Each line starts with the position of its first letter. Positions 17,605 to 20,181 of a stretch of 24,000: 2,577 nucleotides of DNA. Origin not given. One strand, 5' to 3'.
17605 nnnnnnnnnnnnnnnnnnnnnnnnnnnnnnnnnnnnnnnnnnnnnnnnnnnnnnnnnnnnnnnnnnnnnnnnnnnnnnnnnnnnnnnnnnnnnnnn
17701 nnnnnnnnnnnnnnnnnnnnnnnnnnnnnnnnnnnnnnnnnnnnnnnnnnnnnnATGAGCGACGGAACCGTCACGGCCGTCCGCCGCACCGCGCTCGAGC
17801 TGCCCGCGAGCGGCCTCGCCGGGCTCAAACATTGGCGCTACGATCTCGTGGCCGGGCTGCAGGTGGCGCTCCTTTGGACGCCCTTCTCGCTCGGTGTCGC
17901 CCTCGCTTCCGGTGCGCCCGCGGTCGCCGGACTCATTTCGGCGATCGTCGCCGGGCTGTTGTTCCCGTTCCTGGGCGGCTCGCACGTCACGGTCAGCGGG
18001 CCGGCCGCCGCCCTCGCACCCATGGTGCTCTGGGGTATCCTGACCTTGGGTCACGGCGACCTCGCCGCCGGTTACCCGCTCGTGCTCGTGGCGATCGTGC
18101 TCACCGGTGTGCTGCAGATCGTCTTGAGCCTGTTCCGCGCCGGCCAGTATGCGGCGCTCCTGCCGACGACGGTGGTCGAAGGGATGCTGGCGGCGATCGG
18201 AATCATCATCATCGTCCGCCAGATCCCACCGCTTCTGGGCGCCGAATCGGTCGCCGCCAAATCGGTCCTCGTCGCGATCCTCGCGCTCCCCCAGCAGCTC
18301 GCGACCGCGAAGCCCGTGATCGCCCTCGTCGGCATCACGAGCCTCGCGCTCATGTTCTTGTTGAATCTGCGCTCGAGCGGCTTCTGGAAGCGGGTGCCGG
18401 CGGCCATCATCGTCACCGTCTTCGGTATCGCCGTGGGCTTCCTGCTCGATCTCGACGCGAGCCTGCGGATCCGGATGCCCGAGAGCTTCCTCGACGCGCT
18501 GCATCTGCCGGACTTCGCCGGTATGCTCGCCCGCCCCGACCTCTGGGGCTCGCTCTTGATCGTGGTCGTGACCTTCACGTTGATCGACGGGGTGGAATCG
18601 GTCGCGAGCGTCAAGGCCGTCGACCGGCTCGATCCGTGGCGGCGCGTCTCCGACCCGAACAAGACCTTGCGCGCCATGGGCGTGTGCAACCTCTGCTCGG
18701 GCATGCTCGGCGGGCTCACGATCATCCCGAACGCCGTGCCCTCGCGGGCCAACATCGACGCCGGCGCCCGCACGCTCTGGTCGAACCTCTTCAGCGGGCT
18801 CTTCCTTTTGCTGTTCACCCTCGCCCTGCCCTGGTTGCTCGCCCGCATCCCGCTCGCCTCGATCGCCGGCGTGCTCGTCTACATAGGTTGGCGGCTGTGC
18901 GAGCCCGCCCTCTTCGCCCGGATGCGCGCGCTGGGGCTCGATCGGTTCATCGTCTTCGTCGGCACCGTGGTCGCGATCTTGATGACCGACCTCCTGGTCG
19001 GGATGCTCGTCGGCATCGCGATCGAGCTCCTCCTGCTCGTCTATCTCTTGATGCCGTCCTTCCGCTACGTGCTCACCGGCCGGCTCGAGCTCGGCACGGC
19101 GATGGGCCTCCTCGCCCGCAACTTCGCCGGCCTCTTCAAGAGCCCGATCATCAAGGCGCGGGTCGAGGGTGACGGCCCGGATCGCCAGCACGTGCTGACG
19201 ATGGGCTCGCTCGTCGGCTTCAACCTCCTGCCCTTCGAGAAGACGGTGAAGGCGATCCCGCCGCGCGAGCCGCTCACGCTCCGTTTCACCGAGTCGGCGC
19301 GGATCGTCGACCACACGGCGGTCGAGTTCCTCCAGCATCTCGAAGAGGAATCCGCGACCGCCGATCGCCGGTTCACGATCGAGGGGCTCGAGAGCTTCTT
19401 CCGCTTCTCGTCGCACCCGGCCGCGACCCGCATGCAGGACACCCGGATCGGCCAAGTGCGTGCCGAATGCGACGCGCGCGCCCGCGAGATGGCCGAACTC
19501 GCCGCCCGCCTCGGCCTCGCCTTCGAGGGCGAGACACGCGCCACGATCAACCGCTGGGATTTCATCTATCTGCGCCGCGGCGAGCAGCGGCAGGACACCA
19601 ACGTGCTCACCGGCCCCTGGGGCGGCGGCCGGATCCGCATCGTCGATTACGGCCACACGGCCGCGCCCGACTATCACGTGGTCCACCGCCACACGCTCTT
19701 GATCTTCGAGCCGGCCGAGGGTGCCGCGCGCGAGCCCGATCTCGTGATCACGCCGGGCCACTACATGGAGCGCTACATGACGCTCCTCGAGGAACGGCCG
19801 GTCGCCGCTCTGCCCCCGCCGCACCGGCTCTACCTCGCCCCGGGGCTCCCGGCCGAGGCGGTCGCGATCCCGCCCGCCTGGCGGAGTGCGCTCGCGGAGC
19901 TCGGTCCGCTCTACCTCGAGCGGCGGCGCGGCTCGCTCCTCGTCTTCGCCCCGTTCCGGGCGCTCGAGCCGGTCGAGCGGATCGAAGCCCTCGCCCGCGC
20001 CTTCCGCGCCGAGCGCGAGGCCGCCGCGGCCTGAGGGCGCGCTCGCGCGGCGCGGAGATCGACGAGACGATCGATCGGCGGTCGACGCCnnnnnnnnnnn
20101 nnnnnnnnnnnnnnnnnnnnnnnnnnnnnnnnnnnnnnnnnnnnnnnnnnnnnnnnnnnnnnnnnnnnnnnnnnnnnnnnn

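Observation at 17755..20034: SulP transporter closing the carboxysome operon carries an unrecognised extension of about 200 aa beyond its STAS domain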

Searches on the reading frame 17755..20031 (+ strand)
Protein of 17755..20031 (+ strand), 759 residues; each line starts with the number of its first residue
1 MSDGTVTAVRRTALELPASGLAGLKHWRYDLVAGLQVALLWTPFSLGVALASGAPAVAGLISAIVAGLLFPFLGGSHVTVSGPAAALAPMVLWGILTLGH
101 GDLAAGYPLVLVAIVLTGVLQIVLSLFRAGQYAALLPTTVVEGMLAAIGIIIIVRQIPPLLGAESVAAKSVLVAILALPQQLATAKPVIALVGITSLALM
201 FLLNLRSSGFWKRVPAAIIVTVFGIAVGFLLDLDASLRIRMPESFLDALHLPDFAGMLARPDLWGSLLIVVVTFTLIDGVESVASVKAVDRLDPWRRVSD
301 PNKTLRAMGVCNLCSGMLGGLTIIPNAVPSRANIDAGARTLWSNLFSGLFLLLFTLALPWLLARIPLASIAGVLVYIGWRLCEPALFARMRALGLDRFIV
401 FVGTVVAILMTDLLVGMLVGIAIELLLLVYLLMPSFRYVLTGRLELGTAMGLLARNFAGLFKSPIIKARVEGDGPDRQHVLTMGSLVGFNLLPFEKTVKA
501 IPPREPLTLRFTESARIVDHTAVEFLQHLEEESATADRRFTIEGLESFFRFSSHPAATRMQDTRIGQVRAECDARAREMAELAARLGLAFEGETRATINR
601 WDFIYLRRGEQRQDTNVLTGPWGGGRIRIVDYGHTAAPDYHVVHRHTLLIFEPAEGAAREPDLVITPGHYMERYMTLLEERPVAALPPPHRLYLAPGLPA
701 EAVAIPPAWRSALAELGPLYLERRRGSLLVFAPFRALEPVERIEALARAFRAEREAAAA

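Call 4: search_protein_families(library=pfam, proteins=[window:17755-20031:+], max_evalue=1)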
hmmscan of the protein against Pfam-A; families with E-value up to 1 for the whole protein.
window:17755-20031:+ (759 aa): 2 families
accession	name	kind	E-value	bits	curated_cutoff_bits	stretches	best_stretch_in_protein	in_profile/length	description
PF00916.26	Sulfate_transp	-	1.9e-51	175.5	23.2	1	29-394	3-370/380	Sulfate permease family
PF16983.11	MFS_MOT1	-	1.1e-08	35.9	30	1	286-381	24-111/111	Molybdate transporter of MFS superfamily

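Call 6: search_protein_families(library=ncbifam, proteins=[window:17755-20031:+], max_evalue=1)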
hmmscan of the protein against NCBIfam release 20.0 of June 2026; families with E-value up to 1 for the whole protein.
window:17755-20031:+ (759 aa): 3 families
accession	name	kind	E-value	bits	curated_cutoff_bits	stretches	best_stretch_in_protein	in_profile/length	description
TIGR00815.1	sulP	subfamily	7.1e-43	146.9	380.45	1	25-429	12-422/565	sulfate permease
NF050096.1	BicarbTportBicA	equivalog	3.3e-41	141.4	880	1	25-428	10-404/547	bicarbonate transporter BicA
NF008660.1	PRK11660.1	equivalog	1.1e-31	109.9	614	2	24-231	26-223/572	C4-dicarboxylic acid transporter DauA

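Call 7: find_homologous_proteins(query=window:17755-20031:+)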
Query window:17755-20031:+ (759 aa): 4567 proteins with E <= 0.001 among 8000 candidates; the best 120 are listed.
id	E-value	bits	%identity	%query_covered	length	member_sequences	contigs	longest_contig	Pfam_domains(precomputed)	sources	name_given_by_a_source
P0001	0.0e+0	1505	92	99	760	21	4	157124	PF16983.12,PF00916.27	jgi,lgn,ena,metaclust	metaclust:\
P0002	0.0e+0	1490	90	100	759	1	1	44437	PF16983.12,PF00916.27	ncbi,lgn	-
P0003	0.0e+0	1334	81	100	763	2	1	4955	PF16983.12,PF00916.27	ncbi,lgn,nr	ncbi:MAG: SulP family inorganic anion transporter [Geminicoccaceae bacterium]|nr:SulP family inorgan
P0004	0.0e+0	1060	66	98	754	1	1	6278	PF16983.12,PF00916.27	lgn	-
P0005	0.0e+0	1056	67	96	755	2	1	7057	PF16983.12,PF00916.27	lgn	-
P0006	0.0e+0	1055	67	97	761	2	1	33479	PF16983.12,PF00916.27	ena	-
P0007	0.0e+0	1054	67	97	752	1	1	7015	PF16983.12,PF00916.27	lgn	-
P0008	0.0e+0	1047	67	95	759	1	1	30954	PF16983.12,PF00916.27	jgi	jgi:carbonic anhydrase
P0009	0.0e+0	1045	66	96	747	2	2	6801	PF16983.12,PF00916.27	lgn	-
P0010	0.0e+0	1045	67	95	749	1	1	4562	PF00916.27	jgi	jgi:MFS superfamily sulfate permease-like transporter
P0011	0.0e+0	1044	67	95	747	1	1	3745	PF16983.12,PF00916.27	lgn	-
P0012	0.0e+0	1036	65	98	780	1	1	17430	PF16983.12,PF00916.27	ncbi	-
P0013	0.0e+0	1036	66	96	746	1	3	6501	PF16983.12,PF00916.27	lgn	-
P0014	0.0e+0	1034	66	96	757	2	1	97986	PF16983.12,PF00916.27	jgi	jgi:MFS superfamily sulfate permease-like transporter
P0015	0.0e+0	1034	65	98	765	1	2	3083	PF16983.12,PF00916.27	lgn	-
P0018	0.0e+0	1027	66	97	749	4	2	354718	PF16983.12,PF00916.27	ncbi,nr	ncbi:MAG: SulP family inorganic anion transporter [Rhodocyclaceae bacterium]|nr:SulP family inorgani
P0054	1.3e-285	967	63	96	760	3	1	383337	PF16983.12,PF00916.27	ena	-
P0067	1.2e-264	898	59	95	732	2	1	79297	PF16983.12,PF00916.27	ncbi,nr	ncbi:SulP family inorganic anion transporter [Tepidimonas charontis]|nr:SulP family inorganic anion 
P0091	4.7e-227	774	51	96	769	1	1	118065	PF00916.27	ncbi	-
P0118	3.6e-225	768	50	96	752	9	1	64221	PF16983.12,PF00916.27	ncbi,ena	-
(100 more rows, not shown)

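Call 18: find_encoding_contigs(protein=P0018, flank=10000, max_places=2)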
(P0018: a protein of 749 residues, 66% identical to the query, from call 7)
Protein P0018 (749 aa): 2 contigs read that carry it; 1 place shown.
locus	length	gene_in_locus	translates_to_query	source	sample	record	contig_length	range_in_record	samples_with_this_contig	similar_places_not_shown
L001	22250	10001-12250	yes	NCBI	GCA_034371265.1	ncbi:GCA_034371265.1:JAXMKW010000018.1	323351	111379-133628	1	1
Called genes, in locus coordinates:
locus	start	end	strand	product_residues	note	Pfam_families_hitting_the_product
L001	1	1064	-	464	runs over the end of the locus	PF13356:Arm-DNA-bind_3, PF00589:Phage_integrase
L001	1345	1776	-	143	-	PF04352:ProQ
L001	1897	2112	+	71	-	-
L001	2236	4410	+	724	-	PF00929:RNase_T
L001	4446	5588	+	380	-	PF02646:RmuC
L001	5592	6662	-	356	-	PF12796:Ank_2, PF13606:Ank_3 (faint), PF13637:Ank_4, PF13857:Ank_5, PF00023:Ank (weak), PF12796:Ank_2, PF13857:Ank_5 (weak)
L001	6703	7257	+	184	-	PF03544:TonB_C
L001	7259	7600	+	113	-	-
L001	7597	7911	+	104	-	PF01740:STAS, PF13466:STAS_2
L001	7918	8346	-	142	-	PF00581:Rhodanese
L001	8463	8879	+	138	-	-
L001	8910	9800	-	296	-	PF00126:HTH_1, PF03466:LysR_substrate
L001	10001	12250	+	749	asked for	PF00916:Sulfate_transp, PF16983:MFS_MOT1 (weak)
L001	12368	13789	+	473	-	PF02788:RuBisCO_large_N, PF00016:RuBisCO_large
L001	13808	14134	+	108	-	PF00101:RuBisCO_small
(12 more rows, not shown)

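Call 19: find_encoding_contigs(protein=P0067, flank=10000, max_places=2)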
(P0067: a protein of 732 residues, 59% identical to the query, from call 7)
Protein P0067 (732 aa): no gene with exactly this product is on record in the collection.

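Call 20: find_encoding_contigs(protein=P0091, flank=10000, max_places=2)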
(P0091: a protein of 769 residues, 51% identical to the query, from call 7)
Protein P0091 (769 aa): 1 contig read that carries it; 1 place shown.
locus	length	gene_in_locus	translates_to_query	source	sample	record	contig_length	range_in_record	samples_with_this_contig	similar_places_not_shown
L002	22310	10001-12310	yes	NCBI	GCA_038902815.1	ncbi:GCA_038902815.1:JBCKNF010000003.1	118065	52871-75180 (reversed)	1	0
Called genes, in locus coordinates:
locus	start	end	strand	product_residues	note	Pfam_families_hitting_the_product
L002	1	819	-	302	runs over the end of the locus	PF00126:HTH_1, PF03466:LysR_substrate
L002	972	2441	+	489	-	PF02788:RuBisCO_large_N, PF00016:RuBisCO_large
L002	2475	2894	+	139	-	PF00101:RuBisCO_small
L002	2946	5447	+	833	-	PF00004:AAA, PF13401:AAA_22 (faint), PF17866:AAA_lid_6, PF12288:CsoS2_M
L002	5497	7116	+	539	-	PF20687:CsoSCA_N, PF20686:CsoSCA_cat, PF08936:CsoSCA_C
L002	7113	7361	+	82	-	PF03319:EutN_CcmL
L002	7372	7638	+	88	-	PF03319:EutN_CcmL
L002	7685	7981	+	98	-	PF00936:BMC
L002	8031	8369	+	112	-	PF00936:BMC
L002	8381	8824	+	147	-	PF00210:Ferritin, PF02915:Rubrerythrin (weak)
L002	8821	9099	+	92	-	-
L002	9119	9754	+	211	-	PF01656:CbiA, PF07015:VirC1 (weak), PF09140:MipZ (faint), PF10609:ParA (weak), PF13614:AAA_31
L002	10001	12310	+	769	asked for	PF00916:Sulfate_transp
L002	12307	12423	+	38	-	-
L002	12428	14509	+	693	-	PF00916:Sulfate_transp, PF01740:STAS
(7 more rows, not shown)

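Call 22: find_encoding_contigs(protein=P0118, flank=10000, max_places=2)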
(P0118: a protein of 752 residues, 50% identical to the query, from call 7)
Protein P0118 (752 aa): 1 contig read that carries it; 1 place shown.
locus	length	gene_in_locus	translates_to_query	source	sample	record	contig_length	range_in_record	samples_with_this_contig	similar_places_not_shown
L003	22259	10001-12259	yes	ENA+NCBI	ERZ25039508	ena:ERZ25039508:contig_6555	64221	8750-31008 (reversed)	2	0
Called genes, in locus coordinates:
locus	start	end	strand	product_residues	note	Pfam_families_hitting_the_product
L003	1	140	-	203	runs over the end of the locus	PF13875:DUF4202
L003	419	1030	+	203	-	PF04367:DUF502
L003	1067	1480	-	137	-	-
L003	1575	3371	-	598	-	PF07224:Chlorophyllase (weak), PF01738:DLH, PF12146:Hydrolase_4 (faint), PF12697:Abhydrolase_6 (weak), PF00753:Lactamase_B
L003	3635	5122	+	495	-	PF02696:SelO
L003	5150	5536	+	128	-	PF00462:Glutaredoxin, PF13417:GST_N_3, PF13409:GST_N_2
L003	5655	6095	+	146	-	PF00903:Glyoxalase, PF13669:Glyoxalase_4 (weak), PF18029:Glyoxalase_6 (weak)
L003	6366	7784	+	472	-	PF00270:DEAD, PF04851:ResIII (weak), PF00271:Helicase_C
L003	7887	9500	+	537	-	PF00005:ABC_tran, PF02463:SMC_N (faint), PF13555:AAA_29 (faint), PF00910:RNA_helicase (faint), PF13173:AAA_14 (faint), PF13304:AAA_21 (faint), PF12848:ABC_tran_Xtn, PF00005:ABC_tran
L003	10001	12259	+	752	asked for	PF00916:Sulfate_transp, PF16983:MFS_MOT1 (weak)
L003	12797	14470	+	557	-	PF03924:CHASE, PF08447:PAS_3, PF00989:PAS, PF08448:PAS_4 (weak), PF13188:PAS_8 (weak), PF13426:PAS_9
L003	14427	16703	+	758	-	PF01590:GAF, PF13185:GAF_2, PF00512:HisKA, PF02518:HATPase_c, PF00072:Response_reg, PF01627:Hpt (weak)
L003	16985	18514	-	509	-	PF00916:Sulfate_transp, PF01740:STAS (weak)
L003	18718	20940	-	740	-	PF03971:IDH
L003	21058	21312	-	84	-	-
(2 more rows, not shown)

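Call 23: find_encoding_contigs(protein=P0054, flank=10000, max_places=2)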
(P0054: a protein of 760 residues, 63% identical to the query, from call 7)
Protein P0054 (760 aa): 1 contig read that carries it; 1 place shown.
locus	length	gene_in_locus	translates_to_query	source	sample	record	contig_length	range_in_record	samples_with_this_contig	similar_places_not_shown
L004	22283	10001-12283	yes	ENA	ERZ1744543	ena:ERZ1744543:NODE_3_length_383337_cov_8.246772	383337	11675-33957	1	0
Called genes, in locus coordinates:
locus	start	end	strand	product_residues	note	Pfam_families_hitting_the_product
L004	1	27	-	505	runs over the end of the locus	PF14549:P22_Cro (faint), PF15943:YdaS_toxin (weak), PF00266:Aminotran_5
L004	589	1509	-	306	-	PF00126:HTH_1, PF03466:LysR_substrate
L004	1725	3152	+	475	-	PF02788:RuBisCO_large_N, PF00016:RuBisCO_large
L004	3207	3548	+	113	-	PF00101:RuBisCO_small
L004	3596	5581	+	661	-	PF12288:CsoS2_M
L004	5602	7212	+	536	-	PF20687:CsoSCA_N (weak), PF20686:CsoSCA_cat, PF08936:CsoSCA_C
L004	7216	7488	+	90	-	PF03319:EutN_CcmL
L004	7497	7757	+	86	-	PF03319:EutN_CcmL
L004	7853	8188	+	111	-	PF00936:BMC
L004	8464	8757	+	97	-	-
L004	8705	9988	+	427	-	PF00293:NUDIX, PF14815:NUDIX_4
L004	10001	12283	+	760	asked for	PF00916:Sulfate_transp, PF16983:MFS_MOT1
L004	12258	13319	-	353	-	PF18053:GyrB_insert, PF00986:DNA_gyraseB_C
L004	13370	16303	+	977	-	PF04879:Molybdop_Fe4S4, PF00384:Molybdopterin, PF01568:Molydop_binding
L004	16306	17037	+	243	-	PF12798:Fer4_3 (faint), PF12838:Fer4_7, PF13187:Fer4_9 (weak), PF13237:Fer4_10 (weak), PF13247:Fer4_11, PF00037:Fer4, PF12797:Fer4_2 (weak), PF12837:Fer4_6 (weak)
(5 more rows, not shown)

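Call 61: search_solved_structures(query=A5, max_evalue=0.001, show_alignments=0)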
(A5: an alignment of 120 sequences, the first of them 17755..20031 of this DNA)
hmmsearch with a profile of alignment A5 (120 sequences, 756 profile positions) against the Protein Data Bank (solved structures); distinct sequences matched with E-value up to 0.001: 22.
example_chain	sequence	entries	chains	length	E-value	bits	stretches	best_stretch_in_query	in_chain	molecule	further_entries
6ki1_A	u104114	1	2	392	1.6e-38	135.2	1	19-408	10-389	Low affinity sulfate transporter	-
5iof_A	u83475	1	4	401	1.4e-26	95.7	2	180-418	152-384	Sulphate transporter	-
5da0_A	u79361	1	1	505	4.3e-26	94.1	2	184-419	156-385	Sulphate transporter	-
7v73_A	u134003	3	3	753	1e-21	79.7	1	17-440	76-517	Prestin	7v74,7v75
7lhv_A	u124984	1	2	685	4.1e-20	74.4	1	19-529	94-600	Sulfate transporter 4.1, chloroplastic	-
9u9f_A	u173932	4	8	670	3.1e-16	61.5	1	17-443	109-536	SULTR-like phosphorus distribution transporter | Os06g0143700 protein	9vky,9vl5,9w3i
9iar_B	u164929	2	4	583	2e-15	58.9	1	17-423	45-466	Sodium-independent sulfate anion transporter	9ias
8opq_A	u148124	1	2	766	5.4e-15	57.4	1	22-427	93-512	Solute carrier family 26 member 6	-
7lgu_A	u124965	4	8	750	7.6e-13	50.3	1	23-431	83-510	Prestin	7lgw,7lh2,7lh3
7sun_A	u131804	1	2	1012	6e-12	47.4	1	23-431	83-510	Prestin, Enhanced Yellow Fluorescent Protein chimera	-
9nf7_A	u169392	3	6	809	2.4e-11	45.3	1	23-422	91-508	Sulfate transporter | Probable Sulfate permease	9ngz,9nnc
8tnw_A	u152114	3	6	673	1.1e-10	43.2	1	108-425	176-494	Sulfate transporter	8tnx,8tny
7s8x_A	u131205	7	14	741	2.3e-10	42.1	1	23-437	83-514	Prestin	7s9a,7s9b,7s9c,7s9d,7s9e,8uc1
8sgw_C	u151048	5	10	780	2.4e-10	42.1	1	108-428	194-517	Pendrin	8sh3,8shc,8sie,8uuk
7xlm_A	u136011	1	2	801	3.3e-10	41.6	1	108-424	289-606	Sulfate transporter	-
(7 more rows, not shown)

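Call 64: search_solved_structures(query=window:17755-20031:+, max_evalue=1e-20, show_alignments=1)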
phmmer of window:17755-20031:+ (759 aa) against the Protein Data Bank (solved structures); distinct sequences matched with E-value up to 1e-20: 1.
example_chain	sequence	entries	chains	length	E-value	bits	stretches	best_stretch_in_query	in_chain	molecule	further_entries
6ki1_A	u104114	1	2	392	2e-32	115.3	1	26-415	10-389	Low affinity sulfate transporter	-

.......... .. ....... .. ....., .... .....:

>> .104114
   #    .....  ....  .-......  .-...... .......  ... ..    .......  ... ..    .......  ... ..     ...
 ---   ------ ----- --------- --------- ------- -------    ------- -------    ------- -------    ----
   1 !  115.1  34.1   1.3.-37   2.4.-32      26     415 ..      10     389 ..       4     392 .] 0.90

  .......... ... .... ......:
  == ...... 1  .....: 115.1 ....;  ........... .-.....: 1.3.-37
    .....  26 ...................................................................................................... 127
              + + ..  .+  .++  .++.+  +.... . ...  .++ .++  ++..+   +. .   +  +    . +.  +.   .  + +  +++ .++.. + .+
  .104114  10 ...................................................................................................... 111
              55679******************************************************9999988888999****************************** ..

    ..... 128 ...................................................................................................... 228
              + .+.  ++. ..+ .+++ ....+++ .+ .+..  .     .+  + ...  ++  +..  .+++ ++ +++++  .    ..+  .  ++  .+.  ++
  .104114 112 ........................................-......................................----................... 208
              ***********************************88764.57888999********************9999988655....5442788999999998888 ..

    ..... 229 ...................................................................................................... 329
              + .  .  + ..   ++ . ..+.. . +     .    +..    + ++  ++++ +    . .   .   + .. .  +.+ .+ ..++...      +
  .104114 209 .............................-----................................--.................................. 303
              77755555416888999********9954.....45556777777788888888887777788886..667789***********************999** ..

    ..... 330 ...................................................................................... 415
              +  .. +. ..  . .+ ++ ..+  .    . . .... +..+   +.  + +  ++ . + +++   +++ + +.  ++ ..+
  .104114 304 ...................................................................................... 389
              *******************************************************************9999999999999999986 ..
